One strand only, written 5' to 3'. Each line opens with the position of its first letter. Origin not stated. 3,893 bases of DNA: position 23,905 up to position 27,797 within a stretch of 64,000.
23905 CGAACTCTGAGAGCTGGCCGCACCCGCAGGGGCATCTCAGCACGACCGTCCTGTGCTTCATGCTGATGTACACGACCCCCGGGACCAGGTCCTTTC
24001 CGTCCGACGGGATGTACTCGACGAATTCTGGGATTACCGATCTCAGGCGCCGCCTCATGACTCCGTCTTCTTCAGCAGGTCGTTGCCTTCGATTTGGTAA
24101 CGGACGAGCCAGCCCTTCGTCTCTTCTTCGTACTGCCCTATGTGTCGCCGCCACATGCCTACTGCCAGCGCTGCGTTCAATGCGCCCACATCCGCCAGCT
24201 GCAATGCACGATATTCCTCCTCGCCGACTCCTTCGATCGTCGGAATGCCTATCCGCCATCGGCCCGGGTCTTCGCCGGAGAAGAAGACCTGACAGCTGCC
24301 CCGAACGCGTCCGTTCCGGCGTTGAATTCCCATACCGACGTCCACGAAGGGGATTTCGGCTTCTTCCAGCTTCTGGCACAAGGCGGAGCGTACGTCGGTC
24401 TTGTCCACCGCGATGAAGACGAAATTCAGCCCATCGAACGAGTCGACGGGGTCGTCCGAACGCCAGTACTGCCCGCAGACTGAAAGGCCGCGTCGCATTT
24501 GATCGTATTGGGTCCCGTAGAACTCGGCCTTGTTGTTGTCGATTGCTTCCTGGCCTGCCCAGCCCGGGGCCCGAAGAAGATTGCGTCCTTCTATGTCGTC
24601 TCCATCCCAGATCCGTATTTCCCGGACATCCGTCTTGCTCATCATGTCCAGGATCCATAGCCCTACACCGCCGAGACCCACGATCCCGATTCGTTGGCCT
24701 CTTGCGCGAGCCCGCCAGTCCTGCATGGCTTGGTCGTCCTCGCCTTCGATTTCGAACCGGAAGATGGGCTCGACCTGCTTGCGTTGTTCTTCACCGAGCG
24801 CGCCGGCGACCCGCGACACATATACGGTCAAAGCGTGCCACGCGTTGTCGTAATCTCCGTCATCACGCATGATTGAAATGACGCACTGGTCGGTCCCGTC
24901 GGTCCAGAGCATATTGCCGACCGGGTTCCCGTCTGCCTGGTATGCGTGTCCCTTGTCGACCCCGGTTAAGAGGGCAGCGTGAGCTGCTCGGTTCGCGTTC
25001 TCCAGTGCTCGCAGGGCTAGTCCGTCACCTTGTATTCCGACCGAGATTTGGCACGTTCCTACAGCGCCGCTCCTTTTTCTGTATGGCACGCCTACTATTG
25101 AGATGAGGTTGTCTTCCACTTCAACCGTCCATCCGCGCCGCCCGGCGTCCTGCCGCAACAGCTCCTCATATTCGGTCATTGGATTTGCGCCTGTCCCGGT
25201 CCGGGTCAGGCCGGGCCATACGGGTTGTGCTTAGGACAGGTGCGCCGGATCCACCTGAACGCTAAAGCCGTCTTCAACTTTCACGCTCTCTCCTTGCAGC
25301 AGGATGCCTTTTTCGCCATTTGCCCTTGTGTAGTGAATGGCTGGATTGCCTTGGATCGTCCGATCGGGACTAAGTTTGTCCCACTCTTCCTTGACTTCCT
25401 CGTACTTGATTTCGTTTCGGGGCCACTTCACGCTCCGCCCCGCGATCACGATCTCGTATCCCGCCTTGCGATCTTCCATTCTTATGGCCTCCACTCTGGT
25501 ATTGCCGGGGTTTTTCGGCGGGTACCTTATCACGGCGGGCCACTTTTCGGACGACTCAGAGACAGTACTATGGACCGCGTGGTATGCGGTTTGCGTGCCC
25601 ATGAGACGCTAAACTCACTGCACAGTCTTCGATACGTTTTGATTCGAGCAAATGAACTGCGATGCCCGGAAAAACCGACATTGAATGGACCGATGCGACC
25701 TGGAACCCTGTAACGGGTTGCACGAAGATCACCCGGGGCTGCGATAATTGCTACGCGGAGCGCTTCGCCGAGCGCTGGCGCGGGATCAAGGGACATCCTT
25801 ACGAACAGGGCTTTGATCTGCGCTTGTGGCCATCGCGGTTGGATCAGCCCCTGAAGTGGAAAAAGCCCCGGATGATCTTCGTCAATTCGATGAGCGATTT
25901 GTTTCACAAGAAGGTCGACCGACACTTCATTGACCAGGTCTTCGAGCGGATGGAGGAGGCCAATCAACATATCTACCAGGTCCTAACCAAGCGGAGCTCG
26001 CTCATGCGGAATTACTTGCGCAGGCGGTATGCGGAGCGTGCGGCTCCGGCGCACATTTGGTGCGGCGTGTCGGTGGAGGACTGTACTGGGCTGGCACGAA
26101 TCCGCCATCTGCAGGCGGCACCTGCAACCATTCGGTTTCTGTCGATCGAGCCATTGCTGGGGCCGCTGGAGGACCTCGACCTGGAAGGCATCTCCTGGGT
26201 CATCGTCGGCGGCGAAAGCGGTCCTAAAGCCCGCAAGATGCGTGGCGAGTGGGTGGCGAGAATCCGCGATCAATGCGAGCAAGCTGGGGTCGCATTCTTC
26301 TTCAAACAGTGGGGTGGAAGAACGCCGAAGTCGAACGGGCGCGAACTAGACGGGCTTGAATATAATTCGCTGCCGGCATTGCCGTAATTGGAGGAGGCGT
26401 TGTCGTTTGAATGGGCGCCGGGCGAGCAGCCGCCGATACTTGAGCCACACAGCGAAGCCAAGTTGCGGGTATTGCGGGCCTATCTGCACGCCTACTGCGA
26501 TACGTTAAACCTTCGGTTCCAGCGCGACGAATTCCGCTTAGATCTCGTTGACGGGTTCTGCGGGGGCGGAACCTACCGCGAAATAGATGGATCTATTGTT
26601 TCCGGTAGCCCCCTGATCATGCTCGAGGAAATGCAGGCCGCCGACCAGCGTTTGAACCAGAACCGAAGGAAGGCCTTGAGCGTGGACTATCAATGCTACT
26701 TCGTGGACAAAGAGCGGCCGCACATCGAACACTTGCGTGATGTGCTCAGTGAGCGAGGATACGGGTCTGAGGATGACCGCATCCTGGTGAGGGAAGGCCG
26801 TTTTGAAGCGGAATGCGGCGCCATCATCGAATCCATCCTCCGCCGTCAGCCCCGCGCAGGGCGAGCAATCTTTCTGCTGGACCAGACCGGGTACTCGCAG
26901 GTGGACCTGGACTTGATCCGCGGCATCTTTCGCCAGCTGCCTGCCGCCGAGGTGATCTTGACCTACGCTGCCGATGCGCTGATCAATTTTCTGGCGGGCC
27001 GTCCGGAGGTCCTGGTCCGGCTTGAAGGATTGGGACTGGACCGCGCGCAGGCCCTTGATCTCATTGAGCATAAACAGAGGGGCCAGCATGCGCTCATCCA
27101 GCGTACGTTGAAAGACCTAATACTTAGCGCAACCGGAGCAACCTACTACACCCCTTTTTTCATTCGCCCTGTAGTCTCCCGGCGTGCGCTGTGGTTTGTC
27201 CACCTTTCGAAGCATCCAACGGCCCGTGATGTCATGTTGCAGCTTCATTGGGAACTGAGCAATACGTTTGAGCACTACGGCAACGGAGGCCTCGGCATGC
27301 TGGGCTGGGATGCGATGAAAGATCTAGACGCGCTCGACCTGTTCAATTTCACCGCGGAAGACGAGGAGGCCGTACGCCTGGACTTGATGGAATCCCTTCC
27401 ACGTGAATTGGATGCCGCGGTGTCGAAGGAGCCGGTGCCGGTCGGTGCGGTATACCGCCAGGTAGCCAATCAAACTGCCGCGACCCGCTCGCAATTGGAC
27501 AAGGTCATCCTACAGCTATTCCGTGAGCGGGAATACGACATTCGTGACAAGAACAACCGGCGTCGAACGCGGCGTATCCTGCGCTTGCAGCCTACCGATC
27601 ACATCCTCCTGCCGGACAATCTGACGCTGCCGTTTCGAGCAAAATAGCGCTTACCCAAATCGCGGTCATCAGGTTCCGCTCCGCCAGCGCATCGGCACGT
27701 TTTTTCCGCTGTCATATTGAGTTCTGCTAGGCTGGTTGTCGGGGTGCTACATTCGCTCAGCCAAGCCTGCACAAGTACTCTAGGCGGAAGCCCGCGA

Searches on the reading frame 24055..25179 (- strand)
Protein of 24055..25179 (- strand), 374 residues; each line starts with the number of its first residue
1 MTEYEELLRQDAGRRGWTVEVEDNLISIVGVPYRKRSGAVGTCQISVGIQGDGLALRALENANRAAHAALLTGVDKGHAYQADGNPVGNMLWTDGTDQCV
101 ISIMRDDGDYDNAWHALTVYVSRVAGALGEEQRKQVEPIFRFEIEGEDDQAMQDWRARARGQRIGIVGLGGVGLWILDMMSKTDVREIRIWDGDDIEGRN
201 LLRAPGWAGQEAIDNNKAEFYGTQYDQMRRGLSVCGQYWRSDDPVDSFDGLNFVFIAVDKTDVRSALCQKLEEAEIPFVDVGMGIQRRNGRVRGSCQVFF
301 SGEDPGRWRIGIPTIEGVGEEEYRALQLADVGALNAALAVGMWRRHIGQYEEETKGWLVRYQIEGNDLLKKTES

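Call 46: search_protein_families(library=pfam, proteins=[window:24055-25179:-], max_evalue=0.001)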
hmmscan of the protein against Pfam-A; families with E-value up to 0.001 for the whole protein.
window:24055-25179:- (374 aa): 1 family
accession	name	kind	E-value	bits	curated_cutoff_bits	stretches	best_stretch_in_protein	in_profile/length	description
PF00899.27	ThiF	-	2.3e-13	50.3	28.1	1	157-303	16-157/238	ThiF family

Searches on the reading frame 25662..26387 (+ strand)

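Call 46: search_protein_families(library=pfam, proteins=[window:25662-26387:+], max_evalue=0.001)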
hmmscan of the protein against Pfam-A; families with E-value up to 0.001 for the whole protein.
window:25662-26387:+ (241 aa): 1 family
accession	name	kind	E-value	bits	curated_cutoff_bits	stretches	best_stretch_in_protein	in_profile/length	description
PF07505.17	DUF5131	-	8.9e-97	323.8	28.9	1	4-238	1-243/243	Protein of unknown function (DUF5131)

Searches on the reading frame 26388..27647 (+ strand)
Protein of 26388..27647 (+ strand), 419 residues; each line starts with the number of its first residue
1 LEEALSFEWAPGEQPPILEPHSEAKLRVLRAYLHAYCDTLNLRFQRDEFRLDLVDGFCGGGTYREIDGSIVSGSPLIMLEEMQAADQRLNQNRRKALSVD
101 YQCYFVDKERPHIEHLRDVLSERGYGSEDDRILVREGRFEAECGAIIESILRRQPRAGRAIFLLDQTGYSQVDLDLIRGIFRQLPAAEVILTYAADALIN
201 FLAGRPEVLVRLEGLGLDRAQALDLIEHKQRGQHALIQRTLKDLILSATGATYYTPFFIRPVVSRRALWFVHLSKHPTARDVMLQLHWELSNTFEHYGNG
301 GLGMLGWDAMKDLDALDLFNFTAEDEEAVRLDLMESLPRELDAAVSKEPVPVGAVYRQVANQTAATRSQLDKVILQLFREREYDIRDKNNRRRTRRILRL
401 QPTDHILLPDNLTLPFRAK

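Call 46: search_protein_families(library=pfam, proteins=[window:26388-27647:+], max_evalue=0.001)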
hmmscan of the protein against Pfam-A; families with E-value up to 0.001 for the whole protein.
window:26388-27647:+ (419 aa): 1 family
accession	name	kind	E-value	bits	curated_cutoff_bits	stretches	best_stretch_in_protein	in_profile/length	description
PF22560.2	GMT-wHTH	-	2.1e-05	25.3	27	1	315-382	10-74/82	GMT-like wHTH domain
